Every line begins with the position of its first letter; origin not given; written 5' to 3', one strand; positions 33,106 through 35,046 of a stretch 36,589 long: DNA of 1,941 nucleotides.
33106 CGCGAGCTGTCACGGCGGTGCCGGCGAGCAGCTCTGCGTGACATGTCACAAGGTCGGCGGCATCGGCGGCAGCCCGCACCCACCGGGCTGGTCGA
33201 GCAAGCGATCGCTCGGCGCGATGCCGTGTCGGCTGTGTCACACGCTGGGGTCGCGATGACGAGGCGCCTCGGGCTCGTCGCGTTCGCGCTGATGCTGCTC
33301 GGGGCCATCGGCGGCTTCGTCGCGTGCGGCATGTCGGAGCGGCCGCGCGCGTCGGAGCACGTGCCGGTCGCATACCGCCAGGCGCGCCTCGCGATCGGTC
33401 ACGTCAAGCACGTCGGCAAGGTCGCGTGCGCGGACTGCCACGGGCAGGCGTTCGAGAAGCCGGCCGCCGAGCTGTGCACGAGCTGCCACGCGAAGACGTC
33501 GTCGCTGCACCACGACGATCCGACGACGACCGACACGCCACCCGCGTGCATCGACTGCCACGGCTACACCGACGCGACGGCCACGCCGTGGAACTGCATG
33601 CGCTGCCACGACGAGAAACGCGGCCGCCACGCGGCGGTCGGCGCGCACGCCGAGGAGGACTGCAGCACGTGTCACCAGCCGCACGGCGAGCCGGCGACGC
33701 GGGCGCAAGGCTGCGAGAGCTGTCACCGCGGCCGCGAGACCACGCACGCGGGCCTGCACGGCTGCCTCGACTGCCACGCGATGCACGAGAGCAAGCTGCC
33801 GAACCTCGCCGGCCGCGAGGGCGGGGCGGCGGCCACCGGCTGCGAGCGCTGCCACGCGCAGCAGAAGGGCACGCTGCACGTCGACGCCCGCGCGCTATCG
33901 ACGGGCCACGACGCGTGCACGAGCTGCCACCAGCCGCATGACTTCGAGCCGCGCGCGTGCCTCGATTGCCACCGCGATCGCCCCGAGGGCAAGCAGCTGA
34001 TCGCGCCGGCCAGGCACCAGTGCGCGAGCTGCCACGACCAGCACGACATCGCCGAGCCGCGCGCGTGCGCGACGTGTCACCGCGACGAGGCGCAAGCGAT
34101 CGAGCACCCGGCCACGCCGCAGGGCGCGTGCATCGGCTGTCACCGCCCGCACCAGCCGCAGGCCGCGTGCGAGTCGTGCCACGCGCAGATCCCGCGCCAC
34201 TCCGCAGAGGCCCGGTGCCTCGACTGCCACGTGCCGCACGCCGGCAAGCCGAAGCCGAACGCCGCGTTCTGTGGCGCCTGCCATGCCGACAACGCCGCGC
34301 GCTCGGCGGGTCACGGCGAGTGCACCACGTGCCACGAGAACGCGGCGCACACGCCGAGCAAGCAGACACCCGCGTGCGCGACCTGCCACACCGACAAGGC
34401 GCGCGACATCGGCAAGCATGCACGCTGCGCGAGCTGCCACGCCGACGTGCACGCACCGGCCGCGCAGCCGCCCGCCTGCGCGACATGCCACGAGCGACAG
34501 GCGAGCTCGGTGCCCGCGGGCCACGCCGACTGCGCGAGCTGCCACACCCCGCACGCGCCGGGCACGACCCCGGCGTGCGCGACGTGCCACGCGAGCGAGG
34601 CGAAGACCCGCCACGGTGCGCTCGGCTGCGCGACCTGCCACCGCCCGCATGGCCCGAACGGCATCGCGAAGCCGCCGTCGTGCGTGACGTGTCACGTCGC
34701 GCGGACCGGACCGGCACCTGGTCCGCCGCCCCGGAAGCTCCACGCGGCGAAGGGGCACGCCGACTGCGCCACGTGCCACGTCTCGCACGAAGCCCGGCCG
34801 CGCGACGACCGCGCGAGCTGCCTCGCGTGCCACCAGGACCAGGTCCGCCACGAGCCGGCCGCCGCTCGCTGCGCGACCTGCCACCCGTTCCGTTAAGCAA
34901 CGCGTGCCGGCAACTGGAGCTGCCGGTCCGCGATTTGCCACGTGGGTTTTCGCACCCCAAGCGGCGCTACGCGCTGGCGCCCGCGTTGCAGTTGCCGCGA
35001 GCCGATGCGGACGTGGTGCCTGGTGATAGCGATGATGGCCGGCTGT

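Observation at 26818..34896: Seven-gene translationally coupled operon with 66 heme-binding motifs plus a putative beta-barrel: candidate hybrid extracellular electron-transfer conduit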

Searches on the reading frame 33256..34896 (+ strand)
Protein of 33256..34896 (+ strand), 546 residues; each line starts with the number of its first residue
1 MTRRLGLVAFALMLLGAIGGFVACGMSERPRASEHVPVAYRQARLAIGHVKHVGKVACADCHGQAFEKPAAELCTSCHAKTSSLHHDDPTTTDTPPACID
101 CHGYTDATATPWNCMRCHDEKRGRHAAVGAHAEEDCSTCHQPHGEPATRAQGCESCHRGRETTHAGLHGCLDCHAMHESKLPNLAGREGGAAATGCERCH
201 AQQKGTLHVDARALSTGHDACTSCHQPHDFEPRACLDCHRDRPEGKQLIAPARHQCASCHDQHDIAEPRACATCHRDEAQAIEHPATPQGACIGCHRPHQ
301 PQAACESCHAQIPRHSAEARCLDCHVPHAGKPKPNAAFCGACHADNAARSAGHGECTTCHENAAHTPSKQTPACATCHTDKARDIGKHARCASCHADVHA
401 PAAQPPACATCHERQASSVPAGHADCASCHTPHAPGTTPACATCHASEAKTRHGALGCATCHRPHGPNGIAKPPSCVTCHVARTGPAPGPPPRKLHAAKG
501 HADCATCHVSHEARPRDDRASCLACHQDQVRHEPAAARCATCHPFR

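Call 4: search_protein_families(library=pfam, proteins=[window:33256-34896:+], max_evalue=0.01)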
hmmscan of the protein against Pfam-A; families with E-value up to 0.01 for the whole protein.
window:33256-34896:+ (546 aa): 4 families
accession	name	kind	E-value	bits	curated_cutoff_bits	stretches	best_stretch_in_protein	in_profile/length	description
PF14537.11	Cytochrom_c3_2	-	1.3e-16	61.2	25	2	456-527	7-79/79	Cytochrome c3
PF14522.11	Cytochrome_C7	-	1.8e-16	60.2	24.8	0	494-543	6-66/67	Cytochrome c7 and related cytochrome c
PF02085.21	Cytochrom_CIII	-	2.4e-14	54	22.9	2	33-118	12-101/101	Class III cytochrome C family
PF09699.15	Paired_CXXCH_1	-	7.4e-11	42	20.6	1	169-204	8-40/41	Doubled CXXCH motif (Paired_CXXCH_1)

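Call 5: search_protein_families(library=ncbifam, proteins=[window:33256-34896:+], max_evalue=0.01)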
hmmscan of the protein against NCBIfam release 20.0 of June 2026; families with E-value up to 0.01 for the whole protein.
window:33256-34896:+ (546 aa): 6 families
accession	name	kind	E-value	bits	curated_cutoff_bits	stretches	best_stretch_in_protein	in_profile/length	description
TIGR03508.1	decahem_SO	subfamily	1.5e-08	34.5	192.2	2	52-160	90-222/258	DmsE family decaheme c-type cytochrome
NF047727.1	4hemeCytCCctA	equivalog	2.5e-05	24.4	180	0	450-481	75-105/109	tetraheme c-type cytochrome CctA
NF045713.1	CxxCH_16_HmcA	equivalog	5.8e-05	21.9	400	1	284-330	343-391/541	sulfate respiration complex hexadecaheme cytochrome HmcA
NF041028.1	decahem_GSU2203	exception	0.0033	16.7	325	1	54-145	124-234/317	GSU2203 family decaheme c-type cytochrome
NF040971.1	cytc_ExtS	equivalog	0.0068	15.7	100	1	216-246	23-53/262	selenite/tellurite reduction operon c-type cytochrome lipoprotein ExtS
NF045722.1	c3_cytochr_TmcA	equivalog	0.0088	15.9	114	1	163-239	53-124/125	acidic tetraheme cytochrome c3 TmcA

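Call 37: search_solved_structures(query=window:33256-34896:+, max_evalue=1)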
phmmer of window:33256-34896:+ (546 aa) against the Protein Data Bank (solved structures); distinct sequences matched with E-value up to 1: 15.
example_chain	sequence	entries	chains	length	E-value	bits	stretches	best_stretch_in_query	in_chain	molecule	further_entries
19hc_A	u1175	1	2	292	1.2e-06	30.5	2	327-447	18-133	PROTEIN (NINE-HAEM CYTOCHROME C)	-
1ofw_A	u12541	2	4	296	1.9e-06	29.9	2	327-446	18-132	NINE-HEME CYTOCHROME C | NINE HEME CYTOCHROME C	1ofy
1duw_A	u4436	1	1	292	2.1e-06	29.8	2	326-446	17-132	NONAHEME CYTOCHROME C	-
6hr0_A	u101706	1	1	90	5.5e-05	25.1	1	418-481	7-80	Cytochrome C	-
6r2q_A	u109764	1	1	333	0.00019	23.3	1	56-213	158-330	Cystathionine beta-synthase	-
1h29_A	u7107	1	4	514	0.00029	22.7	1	233-417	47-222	HIGH-MOLECULAR-WEIGHT CYTOCHROME C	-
1gws_A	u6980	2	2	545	0.00046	22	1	233-417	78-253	HIGH-MOLECULAR-WEIGHT CYTOCHROME C | High-molecular-weight cytochrome c precursor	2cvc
8k9e_A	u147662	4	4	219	0.003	19.3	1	7-81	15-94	Cytochrome c7-like domain-containing protein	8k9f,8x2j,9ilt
1m1p_A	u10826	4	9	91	0.0056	18.4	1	337-400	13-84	Small tetraheme cytochrome c | Periplasmic tetraheme cytochrome c CctA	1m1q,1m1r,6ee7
1nlt_A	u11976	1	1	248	0.021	16.5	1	55-123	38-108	Mitochondrial protein import protein MAS5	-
8e5g_A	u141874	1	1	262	0.051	15.3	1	385-471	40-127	c-type cytochrome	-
2k3v_A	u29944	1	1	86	0.07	14.8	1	425-480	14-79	Tetraheme cytochrome c-type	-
2e84_A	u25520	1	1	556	0.15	13.7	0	233-383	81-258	High-molecular-weight cytochrome c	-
8gqd_E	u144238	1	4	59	0.29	12.8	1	152-190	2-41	Protein-arginine kinase activator protein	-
5mab_A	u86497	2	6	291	0.52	11.9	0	429-463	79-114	FoxE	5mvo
